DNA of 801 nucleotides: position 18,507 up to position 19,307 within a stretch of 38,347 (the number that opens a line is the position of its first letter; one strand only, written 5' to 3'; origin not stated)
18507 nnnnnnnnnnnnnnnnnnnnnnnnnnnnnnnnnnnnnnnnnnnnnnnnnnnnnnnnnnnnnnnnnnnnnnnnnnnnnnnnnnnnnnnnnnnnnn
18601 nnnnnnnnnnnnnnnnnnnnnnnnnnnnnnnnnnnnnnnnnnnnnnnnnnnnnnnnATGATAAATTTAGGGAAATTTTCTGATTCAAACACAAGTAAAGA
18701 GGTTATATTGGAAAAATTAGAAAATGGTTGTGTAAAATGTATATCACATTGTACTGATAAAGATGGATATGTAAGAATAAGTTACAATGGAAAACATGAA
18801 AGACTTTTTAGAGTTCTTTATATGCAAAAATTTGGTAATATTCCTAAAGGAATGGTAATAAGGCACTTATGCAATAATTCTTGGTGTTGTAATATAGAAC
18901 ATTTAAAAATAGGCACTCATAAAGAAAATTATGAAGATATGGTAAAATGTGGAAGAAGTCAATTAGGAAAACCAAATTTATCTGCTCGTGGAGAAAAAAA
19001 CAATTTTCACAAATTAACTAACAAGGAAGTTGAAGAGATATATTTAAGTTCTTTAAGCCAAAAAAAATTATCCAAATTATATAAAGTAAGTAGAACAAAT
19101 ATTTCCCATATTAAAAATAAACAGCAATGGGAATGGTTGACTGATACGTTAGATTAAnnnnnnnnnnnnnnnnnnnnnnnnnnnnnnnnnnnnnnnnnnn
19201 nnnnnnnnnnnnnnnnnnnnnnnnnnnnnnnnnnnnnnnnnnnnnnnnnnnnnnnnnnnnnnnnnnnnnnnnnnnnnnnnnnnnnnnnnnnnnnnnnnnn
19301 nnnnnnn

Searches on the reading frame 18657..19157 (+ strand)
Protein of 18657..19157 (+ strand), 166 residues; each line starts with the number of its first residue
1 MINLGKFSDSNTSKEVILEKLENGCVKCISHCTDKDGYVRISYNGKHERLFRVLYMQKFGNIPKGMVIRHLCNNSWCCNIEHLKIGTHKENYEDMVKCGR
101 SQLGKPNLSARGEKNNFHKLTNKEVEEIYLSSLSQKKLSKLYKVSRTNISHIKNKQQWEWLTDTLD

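Call 82: search_protein_families(library=phrogs, proteins=[window:18657-19157:+], max_evalue=0.001)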
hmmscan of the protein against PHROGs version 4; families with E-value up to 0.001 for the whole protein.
window:18657-19157:+ (166 aa): 12 families
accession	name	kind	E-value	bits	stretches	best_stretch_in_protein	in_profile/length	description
phrog_6254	-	DNA, RNA and nucleotide metabolism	2.6e-28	100.3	1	13-155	3-147/154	HNH endonuclease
phrog_59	-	DNA, RNA and nucleotide metabolism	1.1e-24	88.6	1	27-162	168-276/423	HNH endonuclease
phrog_1872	-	DNA, RNA and nucleotide metabolism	6.1e-24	85.8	1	18-107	29-121/166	endonuclease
phrog_826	-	DNA, RNA and nucleotide metabolism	1.3e-16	62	1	20-97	80-160/281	HNH endonuclease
phrog_3593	-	DNA, RNA and nucleotide metabolism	3.2e-13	50.8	1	22-98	68-143/210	HNH endonuclease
phrog_1492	-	DNA, RNA and nucleotide metabolism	1e-10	42.3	1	34-102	96-166/414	HNH endonuclease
phrog_99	-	DNA, RNA and nucleotide metabolism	6e-08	33.7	1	32-99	144-209/383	HNH endonuclease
phrog_4842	-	DNA, RNA and nucleotide metabolism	7.9e-07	30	1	33-86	85-138/154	HNH endonuclease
phrog_10495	-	DNA, RNA and nucleotide metabolism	1.1e-06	29.8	1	43-99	3-59/63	HNH endonuclease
phrog_959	-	DNA, RNA and nucleotide metabolism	0.00012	22.8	1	28-116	34-127/138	HNH endonuclease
phrog_1891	-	DNA, RNA and nucleotide metabolism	0.00031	21.3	1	33-90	147-207/255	HNH endonuclease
phrog_4151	-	DNA, RNA and nucleotide metabolism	0.00084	20.2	0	121-160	9-48/154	DNA binding protein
